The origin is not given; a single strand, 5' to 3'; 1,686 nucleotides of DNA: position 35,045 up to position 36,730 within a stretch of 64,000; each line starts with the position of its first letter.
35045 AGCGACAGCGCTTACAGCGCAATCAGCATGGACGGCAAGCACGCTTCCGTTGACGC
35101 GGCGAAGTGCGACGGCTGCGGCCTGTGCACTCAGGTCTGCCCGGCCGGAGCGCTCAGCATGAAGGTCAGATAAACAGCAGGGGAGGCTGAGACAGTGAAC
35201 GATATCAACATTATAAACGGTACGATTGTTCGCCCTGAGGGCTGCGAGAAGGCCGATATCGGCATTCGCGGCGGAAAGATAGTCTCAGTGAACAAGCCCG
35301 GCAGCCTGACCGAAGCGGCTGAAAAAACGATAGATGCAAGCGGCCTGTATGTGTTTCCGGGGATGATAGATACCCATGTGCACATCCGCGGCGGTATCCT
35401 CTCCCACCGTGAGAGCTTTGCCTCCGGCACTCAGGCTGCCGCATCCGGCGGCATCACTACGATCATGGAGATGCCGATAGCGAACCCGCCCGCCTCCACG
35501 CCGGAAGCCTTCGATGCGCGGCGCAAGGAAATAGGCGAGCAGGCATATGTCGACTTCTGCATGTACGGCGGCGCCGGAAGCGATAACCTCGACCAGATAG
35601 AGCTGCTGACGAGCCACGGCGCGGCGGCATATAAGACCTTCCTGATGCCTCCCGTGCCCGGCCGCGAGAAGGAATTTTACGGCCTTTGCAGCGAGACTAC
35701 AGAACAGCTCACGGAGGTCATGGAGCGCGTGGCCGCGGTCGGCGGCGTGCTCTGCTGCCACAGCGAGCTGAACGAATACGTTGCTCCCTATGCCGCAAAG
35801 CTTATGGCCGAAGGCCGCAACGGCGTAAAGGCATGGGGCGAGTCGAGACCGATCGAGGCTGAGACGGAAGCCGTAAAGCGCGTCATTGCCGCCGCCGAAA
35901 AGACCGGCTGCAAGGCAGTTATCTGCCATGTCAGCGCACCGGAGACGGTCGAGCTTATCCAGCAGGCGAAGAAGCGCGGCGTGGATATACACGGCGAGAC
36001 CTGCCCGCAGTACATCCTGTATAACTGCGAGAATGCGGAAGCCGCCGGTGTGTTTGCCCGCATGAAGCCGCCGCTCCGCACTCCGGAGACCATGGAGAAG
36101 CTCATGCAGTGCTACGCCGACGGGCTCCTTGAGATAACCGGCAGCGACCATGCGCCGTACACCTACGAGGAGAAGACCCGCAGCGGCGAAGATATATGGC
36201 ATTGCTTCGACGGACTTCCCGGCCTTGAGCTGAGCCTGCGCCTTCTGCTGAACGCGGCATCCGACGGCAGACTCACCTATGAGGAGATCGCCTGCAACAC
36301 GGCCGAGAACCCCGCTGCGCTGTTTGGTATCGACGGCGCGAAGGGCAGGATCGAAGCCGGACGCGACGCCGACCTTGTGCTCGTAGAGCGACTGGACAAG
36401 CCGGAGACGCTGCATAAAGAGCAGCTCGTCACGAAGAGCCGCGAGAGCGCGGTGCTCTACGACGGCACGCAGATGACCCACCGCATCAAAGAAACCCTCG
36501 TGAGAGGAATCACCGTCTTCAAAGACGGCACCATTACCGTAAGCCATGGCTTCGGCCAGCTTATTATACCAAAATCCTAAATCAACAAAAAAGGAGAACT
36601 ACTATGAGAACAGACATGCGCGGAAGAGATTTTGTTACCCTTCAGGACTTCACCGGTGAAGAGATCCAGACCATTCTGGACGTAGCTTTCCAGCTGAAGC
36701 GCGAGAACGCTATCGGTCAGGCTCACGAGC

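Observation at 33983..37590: PreA-like reductase, dihydropyrimidinase-like enzyme and divergent carbamoyltransferase in one operon with carbamate kinase: phosphorolytic decarbamoylation in place of hydrolytic beta-ureidopropionase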

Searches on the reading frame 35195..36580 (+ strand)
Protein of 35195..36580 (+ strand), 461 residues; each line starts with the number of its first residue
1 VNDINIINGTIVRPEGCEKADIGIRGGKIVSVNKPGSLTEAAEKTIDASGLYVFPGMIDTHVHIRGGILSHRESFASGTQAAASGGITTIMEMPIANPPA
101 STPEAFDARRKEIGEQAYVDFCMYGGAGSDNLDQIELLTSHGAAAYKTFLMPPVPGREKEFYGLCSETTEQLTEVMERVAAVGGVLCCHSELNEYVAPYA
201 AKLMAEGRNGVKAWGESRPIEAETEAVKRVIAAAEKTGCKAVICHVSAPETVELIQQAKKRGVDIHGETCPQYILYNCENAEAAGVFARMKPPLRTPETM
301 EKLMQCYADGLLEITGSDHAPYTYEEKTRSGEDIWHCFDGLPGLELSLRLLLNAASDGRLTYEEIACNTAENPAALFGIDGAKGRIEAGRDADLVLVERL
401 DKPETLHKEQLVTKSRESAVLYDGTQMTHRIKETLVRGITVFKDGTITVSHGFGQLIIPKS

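Call 3: search_protein_families(library=pfam, proteins=[window:35195-36580:+])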
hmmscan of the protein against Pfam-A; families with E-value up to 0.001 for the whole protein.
window:35195-36580:+ (461 aa): 4 families
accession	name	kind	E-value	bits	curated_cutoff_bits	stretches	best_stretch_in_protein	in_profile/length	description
PF01979.26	Amidohydro_1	-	7.6e-21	75.2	25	1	52-402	1-321/345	Amidohydrolase family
PF07969.17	Amidohydro_3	-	1.2e-20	74.9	29.7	2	357-441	404-471/472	Amidohydrolase family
PF19799.5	DUF6282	-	0.0007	19.8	26.8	0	57-279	2-181/196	Family of unknown function (DUF6282)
PF00449.26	Urease_alpha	-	0.00093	19.9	23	0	2-37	66-101/121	Urease alpha-subunit, N-terminal domain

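Call 4: search_protein_families(library=ncbifam, proteins=[window:35195-36580:+])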
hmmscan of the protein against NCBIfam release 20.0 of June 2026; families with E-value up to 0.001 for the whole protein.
window:35195-36580:+ (461 aa): 67 families (the best 25 are shown)
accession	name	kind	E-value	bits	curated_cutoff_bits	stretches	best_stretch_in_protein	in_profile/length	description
NF004839.0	PRK06189.1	equivalog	1.8e-110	369.7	631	1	3-459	4-447/451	allantoinase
TIGR03178.1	allantoinase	equivalog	8.9e-104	347.7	357.85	1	4-457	2-439/441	allantoinase AllB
NF058539.1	ergo_uti2_ErtD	equivalog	7.1e-88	295.4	650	1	5-459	4-447/449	hydantoin-5-propionate amidohydrolase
NF002668.0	PRK02382.1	equivalog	2e-85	287.2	452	1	1-456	3-425/436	dihydroorotase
TIGR00857.1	pyrC_multi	subfamily_domain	9.8e-79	265.2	279.05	1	19-444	5-411/412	dihydroorotase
TIGR02033.1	D-hydantoinase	equivalog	1.7e-77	261.3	393.25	1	6-457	3-452/454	dihydropyrimidinase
NF006559.0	PRK09060.1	equivalog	1.1e-73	248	482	1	3-450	6-430/444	dihydroorotase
NF058538.1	ergo_util_ErtD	equivalog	3.6e-73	246.9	600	1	6-459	4-446/446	hydantoin-5-propionate amidohydrolase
NF005751.0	PRK07575.1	equivalog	8.7e-73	245.2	529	1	2-450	3-428/440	dihydroorotase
NF005960.0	PRK08044.1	equivalog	5.4e-72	242.9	688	1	3-455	4-446/453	allantoinase AllB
NF009941.0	PRK13404.1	subfamily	1.2e-71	241.8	647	1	3-457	5-459/478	dihydropyrimidinase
NF006688.0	PRK09236.1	equivalog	3.7e-66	223.7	535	1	1-450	1-434/444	dihydroorotase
NF006837.0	PRK09357.1-2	equivalog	1.4e-56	191.9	575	1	6-446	5-426/428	dihydroorotase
NF006836.0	PRK09357.1-1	equivalog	2.2e-55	188.1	538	1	12-448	9-430/432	dihydroorotase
NF003271.0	PRK04250.1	equivalog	3.6e-55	187.3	405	1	6-455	5-400/407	dihydroorotase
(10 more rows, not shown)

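Call 49: search_solved_structures(query=window:35195-36580:+, show_alignments=2, max_evalue=1e-30)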
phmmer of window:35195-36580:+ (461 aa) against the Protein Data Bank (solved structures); distinct sequences matched with E-value up to 1e-30: 74 (the best 60 are shown).
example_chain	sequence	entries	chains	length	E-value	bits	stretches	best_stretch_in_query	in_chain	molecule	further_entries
1gkr_A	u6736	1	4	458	3.7e-85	289.6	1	3-458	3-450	NON-ATP DEPENDENT L-SELECTIVE HYDANTOINASE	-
3hm7_A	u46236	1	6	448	6.4e-71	242.7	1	3-444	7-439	Allantoinase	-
3e74_A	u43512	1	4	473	1.8e-57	198.4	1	3-442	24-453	Allantoinase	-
8hfd_A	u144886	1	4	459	2e-57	198.2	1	3-442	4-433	Allantoinase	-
3dc8_A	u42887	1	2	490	2.6e-50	174.8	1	7-457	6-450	Dihydropyrimidinase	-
1nfg_A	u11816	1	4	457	1.6e-49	172.2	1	3-447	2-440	D-hydantoinase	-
1gkp_A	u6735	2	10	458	9.2e-45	156.5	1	6-457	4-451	HYDANTOINASE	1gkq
4kqn_A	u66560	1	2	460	3.2e-44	154.7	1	8-457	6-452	D-hydantoinase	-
1yny_A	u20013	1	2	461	4e-44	154.4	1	8-457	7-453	D-Hydantoinase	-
4kir_A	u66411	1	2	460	4e-44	154.4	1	8-457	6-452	D-hydantoinase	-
4tqt_A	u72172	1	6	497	2.2e-43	151.9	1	7-457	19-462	D-hydantoinase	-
3sfw_A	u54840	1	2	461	8.3e-43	150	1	6-399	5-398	Dihydropyrimidinase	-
3mpg_A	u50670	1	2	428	1.9e-42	148.8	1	8-415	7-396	Dihydroorotase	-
4yiw_A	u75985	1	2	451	2.2e-42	148.6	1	8-415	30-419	Dihydroorotase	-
1k1d_A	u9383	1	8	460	6.2e-42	147.1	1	6-457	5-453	D-hydantoinase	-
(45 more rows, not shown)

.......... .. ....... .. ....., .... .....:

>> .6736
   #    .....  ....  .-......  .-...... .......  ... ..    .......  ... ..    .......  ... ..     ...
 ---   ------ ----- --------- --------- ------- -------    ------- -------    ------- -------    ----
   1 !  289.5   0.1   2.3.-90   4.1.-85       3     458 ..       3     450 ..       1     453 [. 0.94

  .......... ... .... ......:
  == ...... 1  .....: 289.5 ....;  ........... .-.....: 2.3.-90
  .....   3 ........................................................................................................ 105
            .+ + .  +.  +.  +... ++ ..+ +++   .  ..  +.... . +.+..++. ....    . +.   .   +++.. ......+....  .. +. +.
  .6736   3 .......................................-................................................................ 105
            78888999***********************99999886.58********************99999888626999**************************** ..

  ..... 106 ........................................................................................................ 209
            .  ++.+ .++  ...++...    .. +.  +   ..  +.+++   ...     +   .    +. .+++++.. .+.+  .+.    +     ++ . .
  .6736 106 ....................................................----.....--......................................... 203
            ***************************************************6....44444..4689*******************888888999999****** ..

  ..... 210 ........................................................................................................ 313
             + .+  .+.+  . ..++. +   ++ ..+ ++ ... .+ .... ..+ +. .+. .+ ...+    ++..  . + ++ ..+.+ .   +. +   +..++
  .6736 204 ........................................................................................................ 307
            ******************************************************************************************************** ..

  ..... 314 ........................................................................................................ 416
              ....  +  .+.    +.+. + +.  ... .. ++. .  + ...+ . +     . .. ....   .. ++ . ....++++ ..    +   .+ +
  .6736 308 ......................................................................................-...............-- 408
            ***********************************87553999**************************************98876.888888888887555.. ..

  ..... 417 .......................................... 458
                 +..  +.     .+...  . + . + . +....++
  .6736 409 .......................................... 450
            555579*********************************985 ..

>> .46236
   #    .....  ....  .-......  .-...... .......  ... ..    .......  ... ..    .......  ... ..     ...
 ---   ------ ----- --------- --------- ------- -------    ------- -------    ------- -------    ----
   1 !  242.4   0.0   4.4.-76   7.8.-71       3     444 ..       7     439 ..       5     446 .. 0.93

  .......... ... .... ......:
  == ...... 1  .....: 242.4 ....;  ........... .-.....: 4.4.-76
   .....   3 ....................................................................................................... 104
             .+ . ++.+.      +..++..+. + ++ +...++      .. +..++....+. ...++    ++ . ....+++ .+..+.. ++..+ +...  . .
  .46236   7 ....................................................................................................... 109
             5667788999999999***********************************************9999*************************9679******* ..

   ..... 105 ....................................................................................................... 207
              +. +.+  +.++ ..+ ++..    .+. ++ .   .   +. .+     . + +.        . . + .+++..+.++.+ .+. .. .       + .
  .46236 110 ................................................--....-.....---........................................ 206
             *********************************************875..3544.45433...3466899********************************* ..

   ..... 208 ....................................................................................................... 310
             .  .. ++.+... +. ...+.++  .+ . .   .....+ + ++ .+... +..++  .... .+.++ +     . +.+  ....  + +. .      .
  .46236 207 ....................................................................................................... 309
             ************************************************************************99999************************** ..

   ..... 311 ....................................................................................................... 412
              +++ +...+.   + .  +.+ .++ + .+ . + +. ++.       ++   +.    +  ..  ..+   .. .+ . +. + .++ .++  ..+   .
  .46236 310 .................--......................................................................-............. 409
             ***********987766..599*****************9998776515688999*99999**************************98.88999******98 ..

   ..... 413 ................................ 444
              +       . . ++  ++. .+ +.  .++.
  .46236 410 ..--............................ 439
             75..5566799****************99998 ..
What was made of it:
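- Checked: Its best matches are allantoinase, L-hydantoinase 1gkr and DHOase, ahead of dihydropyrimidinase (calls 4, 49).
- The amidohydrolase is closer to L-hydantoinase, allantoinase and DHOase than to dihydropyrimidinases (calls 4, 49).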
